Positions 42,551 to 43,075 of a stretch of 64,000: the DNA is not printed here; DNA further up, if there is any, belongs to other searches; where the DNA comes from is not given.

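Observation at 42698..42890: Shared ~55-aa C-terminal domain ending in (F/Y)(Y/F)R(L/V) on eight secreted proteins: candidate sorting/anchoring tag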

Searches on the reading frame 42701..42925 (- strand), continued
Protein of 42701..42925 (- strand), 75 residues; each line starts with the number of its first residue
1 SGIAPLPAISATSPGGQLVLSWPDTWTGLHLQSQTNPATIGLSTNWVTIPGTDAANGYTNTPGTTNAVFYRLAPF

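Call 82: find_homologous_proteins(query=P0075, max_evalue=0.00001)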
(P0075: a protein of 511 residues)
Query P0075 (511 aa): 50 proteins with E <= 0.00001 among 8000 candidates.
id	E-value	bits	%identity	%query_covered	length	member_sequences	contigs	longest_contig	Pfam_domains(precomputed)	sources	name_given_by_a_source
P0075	0.0e+0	1144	100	100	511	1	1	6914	PF08410.16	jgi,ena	-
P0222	7.5e-254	861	54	99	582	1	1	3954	-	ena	-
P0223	1.2e-183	630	58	98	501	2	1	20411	-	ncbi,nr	ncbi:MAG: hypothetical protein EXS35_14960 [Pedosphaera sp.]|nr:hypothetical protein [Pedosphaera sp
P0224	2.4e-165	569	53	100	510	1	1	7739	-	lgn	-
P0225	2.7e-153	530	51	100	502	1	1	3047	-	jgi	jgi:hypothetical protein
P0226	6.9e-148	512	49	97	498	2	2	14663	-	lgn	-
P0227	1.5e-122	428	44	85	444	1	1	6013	-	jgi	jgi:hypothetical protein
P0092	1.6e-110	388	48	57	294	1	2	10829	-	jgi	-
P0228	8.0e-106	373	62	54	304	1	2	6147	-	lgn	-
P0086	1.5e-97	346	56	61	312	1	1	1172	-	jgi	jgi:hypothetical protein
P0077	3.7e-92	328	42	86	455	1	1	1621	-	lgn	-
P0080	1.9e-62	230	38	70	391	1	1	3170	-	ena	-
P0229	4.9e-48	182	36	56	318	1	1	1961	-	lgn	-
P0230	1.2e-27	115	30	57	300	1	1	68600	-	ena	-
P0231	1.1e-18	85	41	29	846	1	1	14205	PF07679.23,PF05057.21,PF13927.13,PF12697.14,PF13540.13,PF25390.2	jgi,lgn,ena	jgi:hypothetical protein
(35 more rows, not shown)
